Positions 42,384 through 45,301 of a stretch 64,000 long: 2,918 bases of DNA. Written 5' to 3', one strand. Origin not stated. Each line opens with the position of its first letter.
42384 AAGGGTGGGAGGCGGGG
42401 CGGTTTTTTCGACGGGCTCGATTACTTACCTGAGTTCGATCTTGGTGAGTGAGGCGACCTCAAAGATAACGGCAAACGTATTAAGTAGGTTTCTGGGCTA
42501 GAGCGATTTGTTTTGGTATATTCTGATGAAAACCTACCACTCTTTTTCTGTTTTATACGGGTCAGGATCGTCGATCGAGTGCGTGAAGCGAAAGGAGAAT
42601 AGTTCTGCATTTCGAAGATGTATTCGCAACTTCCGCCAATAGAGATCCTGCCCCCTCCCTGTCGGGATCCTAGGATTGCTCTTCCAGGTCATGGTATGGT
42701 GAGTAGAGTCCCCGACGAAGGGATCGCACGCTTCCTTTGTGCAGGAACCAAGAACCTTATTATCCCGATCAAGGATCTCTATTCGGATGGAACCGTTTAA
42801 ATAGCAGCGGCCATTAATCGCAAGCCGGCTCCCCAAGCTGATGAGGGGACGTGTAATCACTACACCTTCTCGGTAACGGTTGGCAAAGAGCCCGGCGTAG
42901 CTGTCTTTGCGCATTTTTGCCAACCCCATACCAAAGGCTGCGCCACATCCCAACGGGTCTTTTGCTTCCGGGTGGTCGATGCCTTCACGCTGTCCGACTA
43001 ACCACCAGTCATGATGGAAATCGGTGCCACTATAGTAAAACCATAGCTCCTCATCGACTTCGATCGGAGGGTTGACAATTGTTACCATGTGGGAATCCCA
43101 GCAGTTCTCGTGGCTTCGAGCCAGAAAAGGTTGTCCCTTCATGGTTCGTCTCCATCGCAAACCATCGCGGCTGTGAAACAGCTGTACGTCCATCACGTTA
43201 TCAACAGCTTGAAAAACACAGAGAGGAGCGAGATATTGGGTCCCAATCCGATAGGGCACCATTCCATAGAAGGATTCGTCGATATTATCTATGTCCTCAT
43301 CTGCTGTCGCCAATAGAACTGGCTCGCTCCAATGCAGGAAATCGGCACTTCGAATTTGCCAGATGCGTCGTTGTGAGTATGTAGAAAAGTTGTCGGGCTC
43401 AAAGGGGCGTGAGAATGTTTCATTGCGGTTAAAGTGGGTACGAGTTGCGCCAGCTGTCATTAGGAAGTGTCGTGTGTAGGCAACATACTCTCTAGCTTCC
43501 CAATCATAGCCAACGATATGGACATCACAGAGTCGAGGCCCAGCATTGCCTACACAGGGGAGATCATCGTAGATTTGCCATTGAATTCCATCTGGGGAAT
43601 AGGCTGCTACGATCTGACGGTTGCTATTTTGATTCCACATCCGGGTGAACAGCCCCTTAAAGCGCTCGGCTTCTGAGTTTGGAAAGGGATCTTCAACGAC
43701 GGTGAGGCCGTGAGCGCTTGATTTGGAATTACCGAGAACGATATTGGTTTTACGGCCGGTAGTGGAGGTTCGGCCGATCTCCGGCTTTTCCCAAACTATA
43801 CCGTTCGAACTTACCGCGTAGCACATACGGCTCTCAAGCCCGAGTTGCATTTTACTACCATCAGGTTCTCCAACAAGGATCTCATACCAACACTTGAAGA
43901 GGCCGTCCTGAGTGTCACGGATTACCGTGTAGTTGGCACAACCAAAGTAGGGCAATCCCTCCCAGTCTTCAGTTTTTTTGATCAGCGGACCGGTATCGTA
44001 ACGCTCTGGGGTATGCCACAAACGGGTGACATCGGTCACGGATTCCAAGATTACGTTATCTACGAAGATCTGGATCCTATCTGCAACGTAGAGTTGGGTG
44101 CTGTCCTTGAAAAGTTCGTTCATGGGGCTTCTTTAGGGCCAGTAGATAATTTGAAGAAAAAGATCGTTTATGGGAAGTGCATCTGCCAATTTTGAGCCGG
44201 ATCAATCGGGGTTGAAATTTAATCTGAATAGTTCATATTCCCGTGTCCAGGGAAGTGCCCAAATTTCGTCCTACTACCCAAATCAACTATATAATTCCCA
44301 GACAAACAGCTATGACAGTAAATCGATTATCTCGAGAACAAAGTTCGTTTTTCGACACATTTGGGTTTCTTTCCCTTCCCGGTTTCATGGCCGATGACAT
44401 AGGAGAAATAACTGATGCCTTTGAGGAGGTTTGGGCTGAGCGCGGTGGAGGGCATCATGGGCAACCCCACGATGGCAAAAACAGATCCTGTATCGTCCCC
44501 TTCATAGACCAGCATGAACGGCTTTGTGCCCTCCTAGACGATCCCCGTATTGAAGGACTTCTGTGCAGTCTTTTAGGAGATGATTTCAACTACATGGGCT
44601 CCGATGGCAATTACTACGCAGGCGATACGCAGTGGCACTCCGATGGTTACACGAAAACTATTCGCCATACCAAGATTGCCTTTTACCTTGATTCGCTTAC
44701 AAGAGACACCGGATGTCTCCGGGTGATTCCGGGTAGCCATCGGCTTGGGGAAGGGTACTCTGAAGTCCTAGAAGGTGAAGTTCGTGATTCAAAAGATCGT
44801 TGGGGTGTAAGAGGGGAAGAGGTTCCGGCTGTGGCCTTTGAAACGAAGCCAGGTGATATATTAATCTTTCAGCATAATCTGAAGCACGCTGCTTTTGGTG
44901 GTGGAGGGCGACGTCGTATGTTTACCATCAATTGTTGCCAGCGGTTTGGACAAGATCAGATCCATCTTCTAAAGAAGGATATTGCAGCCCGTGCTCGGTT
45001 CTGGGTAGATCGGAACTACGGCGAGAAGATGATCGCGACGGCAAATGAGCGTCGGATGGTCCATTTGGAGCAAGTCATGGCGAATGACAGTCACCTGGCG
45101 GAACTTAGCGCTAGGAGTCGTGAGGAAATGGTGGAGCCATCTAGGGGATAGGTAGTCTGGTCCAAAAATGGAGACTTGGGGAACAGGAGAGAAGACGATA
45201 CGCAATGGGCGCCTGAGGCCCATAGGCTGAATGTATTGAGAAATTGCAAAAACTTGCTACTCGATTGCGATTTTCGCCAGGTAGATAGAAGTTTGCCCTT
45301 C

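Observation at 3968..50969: About 47 kb of apparently cytoplasmic catabolic genes built from four expanded enzyme families, with one transporter and no regulator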

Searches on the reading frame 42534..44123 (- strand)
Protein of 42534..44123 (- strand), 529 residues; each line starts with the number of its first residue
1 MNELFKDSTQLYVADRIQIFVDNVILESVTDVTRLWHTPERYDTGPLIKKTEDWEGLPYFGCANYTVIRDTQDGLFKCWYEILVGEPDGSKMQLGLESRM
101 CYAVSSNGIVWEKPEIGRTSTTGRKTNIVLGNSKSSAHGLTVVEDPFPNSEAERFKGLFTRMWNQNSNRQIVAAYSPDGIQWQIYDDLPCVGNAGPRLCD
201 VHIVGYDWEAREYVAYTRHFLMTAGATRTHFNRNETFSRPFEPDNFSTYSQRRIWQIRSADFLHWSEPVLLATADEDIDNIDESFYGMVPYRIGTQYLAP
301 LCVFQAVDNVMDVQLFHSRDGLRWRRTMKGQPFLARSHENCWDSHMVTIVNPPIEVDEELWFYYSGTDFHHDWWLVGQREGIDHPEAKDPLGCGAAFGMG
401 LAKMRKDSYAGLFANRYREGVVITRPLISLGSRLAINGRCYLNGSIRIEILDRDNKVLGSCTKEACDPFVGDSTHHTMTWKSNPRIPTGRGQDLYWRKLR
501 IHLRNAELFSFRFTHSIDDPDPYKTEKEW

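Call 7: search_protein_families(library=pfam, proteins=[window:42534-44123:-], max_evalue=0.01)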
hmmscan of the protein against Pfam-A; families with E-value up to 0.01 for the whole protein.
window:42534-44123:- (529 aa): 0 families

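Call 37: search_solved_structures(query=window:42534-44123:-, max_evalue=1)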
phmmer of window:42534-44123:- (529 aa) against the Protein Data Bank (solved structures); distinct sequences matched with E-value up to 1: 0.
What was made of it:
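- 42534..44123 (-): g37, five-bladed propeller plus beta-sandwich, GH43-related, family uncharacterised. No Pfam hit and no solved-structure sequence hit (calls 7, 37).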

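Call 39: find_homologous_proteins(query=window:42534-44123:-, max_evalue=0.00001)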
Query window:42534-44123:- (529 aa): 677 proteins with E <= 0.00001 among 7402 candidates; the best 120 are listed.
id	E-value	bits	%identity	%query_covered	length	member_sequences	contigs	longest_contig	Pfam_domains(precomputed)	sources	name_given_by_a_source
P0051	0.0e+0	1275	100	100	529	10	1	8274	-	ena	-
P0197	4.1e-284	961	74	100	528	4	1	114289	PF22847.3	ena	-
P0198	3.8e-280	948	72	100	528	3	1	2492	PF22847.3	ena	-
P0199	6.0e-279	944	73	100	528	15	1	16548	-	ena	-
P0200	6.2e-278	941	72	100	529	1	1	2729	PF22847.3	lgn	-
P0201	3.4e-276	935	72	100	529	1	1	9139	PF22847.3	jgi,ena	-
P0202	6.2e-274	928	71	100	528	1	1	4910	PF22847.3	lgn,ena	-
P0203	3.9e-273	925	71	100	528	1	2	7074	-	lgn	-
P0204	8.1e-273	924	70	100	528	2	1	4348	-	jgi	jgi:hypothetical protein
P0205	1.4e-272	923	71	100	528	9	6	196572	-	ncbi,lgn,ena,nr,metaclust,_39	ncbi:MAG: hypothetical protein CME19_10715 [Gemmatimonadetes bacterium]|nr:hypothetical protein [Gem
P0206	1.3e-269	914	70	100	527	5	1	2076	-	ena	-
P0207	2.8e-250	850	66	100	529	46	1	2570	-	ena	-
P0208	1.1e-249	848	65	100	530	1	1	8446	PF22847.3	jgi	jgi:hypothetical protein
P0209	1.5e-222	758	59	100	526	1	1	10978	PF22847.3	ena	-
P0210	8.8e-220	749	59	100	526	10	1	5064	PF22847.3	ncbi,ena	-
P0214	2.3e-210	718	57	100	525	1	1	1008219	-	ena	-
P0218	1.3e-180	620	53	98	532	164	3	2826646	-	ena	-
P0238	8.0e-164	564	46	98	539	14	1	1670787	PF22847.3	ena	-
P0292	1.6e-128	448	42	96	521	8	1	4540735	-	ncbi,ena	-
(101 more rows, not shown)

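Call 48: find_encoding_contigs(protein=P0205, flank=10000, max_places=2)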
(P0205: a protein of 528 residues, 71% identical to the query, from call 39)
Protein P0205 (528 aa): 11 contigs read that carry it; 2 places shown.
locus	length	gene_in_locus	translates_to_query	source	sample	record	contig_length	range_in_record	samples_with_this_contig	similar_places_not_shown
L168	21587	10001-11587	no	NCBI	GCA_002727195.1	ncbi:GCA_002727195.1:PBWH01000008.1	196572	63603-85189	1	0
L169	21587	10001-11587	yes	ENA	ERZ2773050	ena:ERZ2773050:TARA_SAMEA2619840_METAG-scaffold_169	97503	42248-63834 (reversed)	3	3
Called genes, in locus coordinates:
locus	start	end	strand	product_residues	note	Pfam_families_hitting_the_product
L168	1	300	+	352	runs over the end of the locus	PF01408:GFO_IDH_MocA, PF22725:GFO_IDH_MocA_C3 (weak)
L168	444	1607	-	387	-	PF13477:Glyco_trans_4_2 (weak), PF13579:Glyco_trans_4_4, PF13439:Glyco_transf_4, PF20706:GT4-conflict (weak), PF00534:Glycos_transf_1, PF13692:Glyco_trans_1_4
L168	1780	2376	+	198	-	PF00440:TetR_N, PF16925:TetR_C_13, PF21993:TetR_C_13_2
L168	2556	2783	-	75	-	-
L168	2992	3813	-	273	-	PF05721:PhyH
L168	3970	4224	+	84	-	PF08534:Redoxin (weak), PF00578:AhpC-TSA (weak)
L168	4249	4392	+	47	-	PF00578:AhpC-TSA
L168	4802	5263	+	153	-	-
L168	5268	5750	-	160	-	-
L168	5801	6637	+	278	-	PF03009:GDPD, PF00388:PI-PLC-X (weak), PF13653:GDPD_2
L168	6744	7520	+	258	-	-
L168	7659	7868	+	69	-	PF01135:PCMT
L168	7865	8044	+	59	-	PF01135:PCMT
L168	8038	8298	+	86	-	PF01135:PCMT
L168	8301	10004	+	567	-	-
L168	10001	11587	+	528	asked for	-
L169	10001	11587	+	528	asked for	-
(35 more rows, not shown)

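Call 49: find_encoding_contigs(protein=P0218, flank=10000, max_places=1)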
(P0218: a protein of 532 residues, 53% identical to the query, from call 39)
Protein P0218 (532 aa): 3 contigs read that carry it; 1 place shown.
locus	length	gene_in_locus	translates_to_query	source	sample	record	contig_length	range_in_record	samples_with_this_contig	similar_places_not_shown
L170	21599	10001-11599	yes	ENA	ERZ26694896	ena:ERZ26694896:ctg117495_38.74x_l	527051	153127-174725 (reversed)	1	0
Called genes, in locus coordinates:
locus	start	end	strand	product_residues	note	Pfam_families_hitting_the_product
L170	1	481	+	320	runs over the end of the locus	PF19300:BPD_transp_1_N, PF00528:BPD_transp_1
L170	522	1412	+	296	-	PF12911:OppC_N, PF00528:BPD_transp_1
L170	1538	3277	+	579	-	PF00496:SBP_bac_5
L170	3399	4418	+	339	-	PF00248:Aldo_ket_red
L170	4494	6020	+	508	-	PF00251:Glyco_hydro_32N, PF08244:Glyco_hydro_32C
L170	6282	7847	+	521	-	PF13088:BNR_2 (faint)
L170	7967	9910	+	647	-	PF00724:Oxidored_FMN, PF01207:Dus (weak), PF00070:Pyr_redox (faint), PF00890:FAD_binding_2, PF03486:HI0933_like (weak), PF07992:Pyr_redox_2, PF12831:FAD_oxidored, PF13450:NAD_binding_8 (weak), +1 more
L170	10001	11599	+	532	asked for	-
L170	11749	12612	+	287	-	PF02585:PIG-L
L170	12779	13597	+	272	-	PF05721:PhyH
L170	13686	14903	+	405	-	PF05721:PhyH (faint)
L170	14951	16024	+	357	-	PF01408:GFO_IDH_MocA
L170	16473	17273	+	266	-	PF00496:SBP_bac_5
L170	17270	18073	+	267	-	PF00496:SBP_bac_5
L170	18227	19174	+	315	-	PF19300:BPD_transp_1_N, PF00528:BPD_transp_1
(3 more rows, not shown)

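Call 50: find_encoding_contigs(protein=P0214, flank=10000, max_places=1)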
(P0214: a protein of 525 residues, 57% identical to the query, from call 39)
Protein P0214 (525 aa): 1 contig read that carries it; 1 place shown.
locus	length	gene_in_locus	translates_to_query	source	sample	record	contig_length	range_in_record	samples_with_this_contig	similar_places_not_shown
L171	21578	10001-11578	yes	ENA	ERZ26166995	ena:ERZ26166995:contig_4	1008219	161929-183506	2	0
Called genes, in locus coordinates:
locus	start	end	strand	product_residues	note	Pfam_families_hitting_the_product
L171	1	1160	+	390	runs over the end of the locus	PF01408:GFO_IDH_MocA, PF22725:GFO_IDH_MocA_C3 (faint), PF21252:Glyco_hydro_109_C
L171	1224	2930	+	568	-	-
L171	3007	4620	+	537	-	-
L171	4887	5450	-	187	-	PF01435:Peptidase_M48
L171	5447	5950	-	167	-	PF09685:MamF_MmsF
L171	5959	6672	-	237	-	PF14333:DUF4389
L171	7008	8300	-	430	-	PF03008:DUF234 (weak)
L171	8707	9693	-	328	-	PF03786:UxuA, PF01261:AP_endonuc_2, PF03786:UxuA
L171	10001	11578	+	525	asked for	-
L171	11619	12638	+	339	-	PF13472:Lipase_GDSL_2, PF14606:Lipase_GDSL_3 (weak)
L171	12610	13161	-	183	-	PF13302:Acetyltransf_3, PF00583:Acetyltransf_1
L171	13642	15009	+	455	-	PF05598:DUF772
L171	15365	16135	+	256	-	PF05721:PhyH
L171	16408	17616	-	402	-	PF00487:FA_desaturase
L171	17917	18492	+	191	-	-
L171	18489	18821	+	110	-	-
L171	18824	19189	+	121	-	PF13088:BNR_2 (weak)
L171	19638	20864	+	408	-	-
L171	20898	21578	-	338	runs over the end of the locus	PF01408:GFO_IDH_MocA, PF22725:GFO_IDH_MocA_C3, PF02894:GFO_IDH_MocA_C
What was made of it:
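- L171 has PhyH, BNR_2 and GFO (calls 48-50).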

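Call 51: find_encoding_contigs(protein=P0238, flank=10000, max_places=1)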
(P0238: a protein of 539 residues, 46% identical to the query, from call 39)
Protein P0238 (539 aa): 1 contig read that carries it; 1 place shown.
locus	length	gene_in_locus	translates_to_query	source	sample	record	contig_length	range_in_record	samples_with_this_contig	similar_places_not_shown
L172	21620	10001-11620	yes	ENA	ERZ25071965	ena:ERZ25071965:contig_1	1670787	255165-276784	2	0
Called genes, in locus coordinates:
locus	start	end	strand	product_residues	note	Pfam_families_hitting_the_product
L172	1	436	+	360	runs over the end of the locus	PF08240:ADH_N, PF16912:Glu_dehyd_C (weak), PF00107:ADH_zinc_N, PF13602:ADH_zinc_N_2 (weak)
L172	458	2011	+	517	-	-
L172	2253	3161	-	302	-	PF00528:BPD_transp_1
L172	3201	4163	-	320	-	PF19300:BPD_transp_1_N, PF00528:BPD_transp_1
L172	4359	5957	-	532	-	-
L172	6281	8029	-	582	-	PF00496:SBP_bac_5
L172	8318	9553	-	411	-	PF00557:Peptidase_M24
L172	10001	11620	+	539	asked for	PF22847:Glyco_hydro_43_rel (faint)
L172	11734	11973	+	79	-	PF04014:MazE_antitoxin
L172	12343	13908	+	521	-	PF00732:GMC_oxred_N, PF00890:FAD_binding_2 (faint), PF05199:GMC_oxred_C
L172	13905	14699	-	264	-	PF01909:NTP_transf_2, PF18765:Polbeta, PF05168:HEPN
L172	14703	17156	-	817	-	PF01266:DAO, PF16350:FAO_M, PF01571:GCV_T, PF08669:GCV_T_C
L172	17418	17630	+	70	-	-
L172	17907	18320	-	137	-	PF07366:SnoaL, PF12680:SnoaL_2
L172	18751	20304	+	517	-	-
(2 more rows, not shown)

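Call 52: find_encoding_contigs(protein=P0292, flank=10000, max_places=1)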
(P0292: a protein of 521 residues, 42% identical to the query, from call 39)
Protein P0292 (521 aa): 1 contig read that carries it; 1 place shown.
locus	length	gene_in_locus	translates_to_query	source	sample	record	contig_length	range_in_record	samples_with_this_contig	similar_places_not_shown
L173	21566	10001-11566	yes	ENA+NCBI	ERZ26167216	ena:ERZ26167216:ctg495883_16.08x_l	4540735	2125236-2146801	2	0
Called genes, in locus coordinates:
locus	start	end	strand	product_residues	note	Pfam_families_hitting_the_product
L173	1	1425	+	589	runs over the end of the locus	PF02638:GHL10 (weak)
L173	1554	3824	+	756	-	-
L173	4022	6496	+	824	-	-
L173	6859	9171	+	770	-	-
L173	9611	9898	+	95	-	PF01261:AP_endonuc_2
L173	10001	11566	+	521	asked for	-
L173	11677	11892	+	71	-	-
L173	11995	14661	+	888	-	PF13646:HEAT_2 (faint)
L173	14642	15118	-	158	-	-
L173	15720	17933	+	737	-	PF13860:FlgD_ig (faint), PF13585:CHU_C (weak)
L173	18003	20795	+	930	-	-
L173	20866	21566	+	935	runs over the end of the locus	-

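Call 53: predict_structure(alignment_id=A2)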
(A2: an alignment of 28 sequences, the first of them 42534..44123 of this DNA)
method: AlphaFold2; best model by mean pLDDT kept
length: 529 residues; sequences in the alignment: 28
mean_pLDDT: 89.0   pTM: 0.91
mean pLDDT of the five models: 89.0, 88.9, 88.1, 86.9, 86.9
residues with pLDDT >= 90: 347; 70-90: 136; 50-70: 41; < 50: 5
segments of 3 or more residues with pLDDT < 50: 527-529
pLDDT, mean of each block of 10 residues (from residue 1): 67 94 95 97 94 88 92 97 85 82 97 78 81 90 95 96 87 96 96 88 91 90 63 72 66 89 94 74 87 94 90 94 89 94 94 96 95 84 85 82 97 97 96 98 98 94 98 98 93 90 98 84 52
secondary structure, 60 per line:
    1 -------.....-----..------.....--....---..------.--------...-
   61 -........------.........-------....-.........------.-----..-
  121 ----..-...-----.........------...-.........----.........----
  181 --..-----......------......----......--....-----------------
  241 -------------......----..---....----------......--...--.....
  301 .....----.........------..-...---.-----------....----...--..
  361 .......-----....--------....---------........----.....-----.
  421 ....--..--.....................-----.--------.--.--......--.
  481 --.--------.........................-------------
elements in order: H8-11 E26-30 E33-36 E57-59 E65-69 E76-84 H92-95 E97-105 E128-130 E136-144 E155-163 E168-176 E202-207 E212-217 H220-223 E254-259 E269-272 E283-288 E291-293 E296-305 E310-318 E346-349 E354-356 E359-367 H373-376 H385-388 E398-405 E410-414 E420-424 E431-451 E472-477 H492-495 E496-516
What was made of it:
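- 42534..44123 (-): AlphaFold2 model pLDDT 89, pTM 0.91 (call 53).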

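Call 58: fold_search(model_id=the predicted structure, library=pdb)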
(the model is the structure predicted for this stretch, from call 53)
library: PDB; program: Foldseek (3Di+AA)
matches with E <= 10: 864; with E <= 0.001: 191
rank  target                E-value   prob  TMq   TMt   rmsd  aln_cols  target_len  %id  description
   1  9fj8_B                1.0e-11  1.00  0.40  0.67   6.4       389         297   14  Teth514_1788 1,2-beta-oligomannan phosphorylase in complex with mannotetraose (released 2025-06-11)
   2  7fir_C                1.1e-11  1.00  0.42  0.69   5.6       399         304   14  The crystal structure of beta-1,2-mannobiose phosphorylase in complex with 1,4-mannobiose (released 2022-01-05)
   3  7fip_D                1.3e-11  1.00  0.44  0.73   5.1       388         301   13  The native structure of beta-1,2-mannobiose phosphorylase from Thermoanaerobacter sp. (released 2022-01-05)
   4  7fip_A                1.5e-11  1.00  0.43  0.71   4.9       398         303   14  The native structure of beta-1,2-mannobiose phosphorylase from Thermoanaerobacter sp. (released 2022-01-05)
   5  9fj8_A                1.6e-11  1.00  0.41  0.68   6.0       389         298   13  Teth514_1788 1,2-beta-oligomannan phosphorylase in complex with mannotetraose (released 2025-06-11)
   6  3kf5_B                1.9e-11  1.00  0.40  0.41  17.2       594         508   11  Structure of invertase from Schwanniomyces occidentalis (released 2010-02-23)
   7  3kf5_A                1.9e-11  1.00  0.40  0.41  17.2       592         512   11  Structure of invertase from Schwanniomyces occidentalis (released 2010-02-23)
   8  7fip_B                2.0e-11  1.00  0.42  0.70   5.0       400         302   14  The native structure of beta-1,2-mannobiose phosphorylase from Thermoanaerobacter sp. (released 2022-01-05)
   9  3u75_A                4.5e-11  1.00  0.40  0.42  17.5       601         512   10  Structure of E230A-fructofuranosidase from Schwanniomyces occidentalis complexed with fructosylnystose (released 2012-04-25)
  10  8a9y_E                6.2e-11  1.00  0.37  0.40  18.4       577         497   10  Substrate-free levan utilisation machinery (utilisome) (released 2023-06-07)
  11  9gph_A                6.9e-11  1.00  0.42  0.70   4.7       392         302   14  Teth514_1788 1,2-beta-oligomannan phosphorylase in complex with mannose (-1) and phosphate (released 2025-09-17)
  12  9gph_B                7.7e-11  1.00  0.43  0.72   4.8       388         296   13  Teth514_1788 1,2-beta-oligomannan phosphorylase in complex with mannose (-1) and phosphate (released 2025-09-17)
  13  7bwb                  1.2e-10  1.00  0.36  0.40  17.1       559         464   10  Bombyx mori GH32 beta-fructofuranosidase BmSUC1 (released 2020-11-04)
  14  3kf3_A                1.4e-10  1.00  0.40  0.42  17.7       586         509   11  Structure of fructofuranosidase from Schwanniomyces occidentalis complexed with fructose (released 2010-02-23)
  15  3u14_A                1.4e-10  1.00  0.40  0.41  17.7       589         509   11  Structure of D50A-fructofuranosidase from Schwanniomyces occidentalis complexed with inulin (released 2012-04-25)
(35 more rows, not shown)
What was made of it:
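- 42534..44123 (-): Foldseek matches GH130, GH32, GH43 and other five-bladed propeller glycosidases at E about 1e-11 and 15% identity or less (call 58).
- The g37 fold matches glycosidases and glycan phosphorylases (call 58).
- Tried and rejected: Nothing found (call 37), so I used structure prediction and a fold search instead (calls 53, 58).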

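Call 79: search_protein_representatives(protein=window:42534-44123:-)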
Query: 529 residues. Proteins with E-value up to 0.001 (for the whole library): 4838; up to 1e-10: 2121; up to 1e-30: 249. The best 150 are listed.
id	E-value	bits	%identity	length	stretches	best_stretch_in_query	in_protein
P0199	1.9e-279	944.4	73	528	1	1-529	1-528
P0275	7.8e-142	490.1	48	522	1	7-514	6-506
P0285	7.3e-135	467.1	45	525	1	7-515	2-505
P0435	2.0e-116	406.3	50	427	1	135-515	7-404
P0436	2.0e-111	389.8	42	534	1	7-515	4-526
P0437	6.2e-109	381.5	39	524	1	8-506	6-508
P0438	1.4e-103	363.9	41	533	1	7-514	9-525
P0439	1.5e-103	363.7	43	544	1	7-522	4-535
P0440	4.9e-102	358.7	38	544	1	7-512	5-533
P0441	2.3e-99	349.9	39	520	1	7-512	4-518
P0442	6.6e-99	348.4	39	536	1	7-514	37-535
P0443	3.6e-98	346.0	39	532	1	7-515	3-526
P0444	1.2e-95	337.6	37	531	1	6-515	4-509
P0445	1.4e-95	337.4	38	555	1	7-514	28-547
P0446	6.6e-91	322.0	40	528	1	19-514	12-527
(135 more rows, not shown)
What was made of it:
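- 42534..44123 (-): 4838 cluster representatives (call 79).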

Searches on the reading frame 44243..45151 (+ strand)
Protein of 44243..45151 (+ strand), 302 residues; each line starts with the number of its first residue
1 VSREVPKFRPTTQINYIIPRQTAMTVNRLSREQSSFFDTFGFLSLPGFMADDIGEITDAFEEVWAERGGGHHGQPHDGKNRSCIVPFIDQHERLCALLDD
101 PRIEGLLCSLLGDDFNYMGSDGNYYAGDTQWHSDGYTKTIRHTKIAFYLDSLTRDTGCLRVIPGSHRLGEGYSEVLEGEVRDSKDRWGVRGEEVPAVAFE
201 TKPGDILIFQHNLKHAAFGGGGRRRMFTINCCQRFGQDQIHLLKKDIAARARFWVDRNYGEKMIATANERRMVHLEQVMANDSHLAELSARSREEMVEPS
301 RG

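Call 7: search_protein_families(library=pfam, proteins=[window:44243-45151:+], max_evalue=0.01)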
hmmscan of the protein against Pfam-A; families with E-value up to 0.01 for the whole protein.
window:44243-45151:+ (302 aa): 1 family
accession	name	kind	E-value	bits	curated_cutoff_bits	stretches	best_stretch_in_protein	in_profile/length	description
PF05721.19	PhyH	-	7.2e-15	56.3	22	1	38-225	2-212/213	Phytanoyl-CoA dioxygenase (PhyH)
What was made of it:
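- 44243..45151 (+): g38, PhyH-type oxygenase. PF05721, E 7e-15 (call 7)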

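Call 42: search_protein_families(library=ncbifam, proteins=[window:44243-45151:+], max_evalue=0.001)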
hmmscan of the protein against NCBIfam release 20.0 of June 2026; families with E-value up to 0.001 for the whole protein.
window:44243-45151:+ (302 aa): 0 families
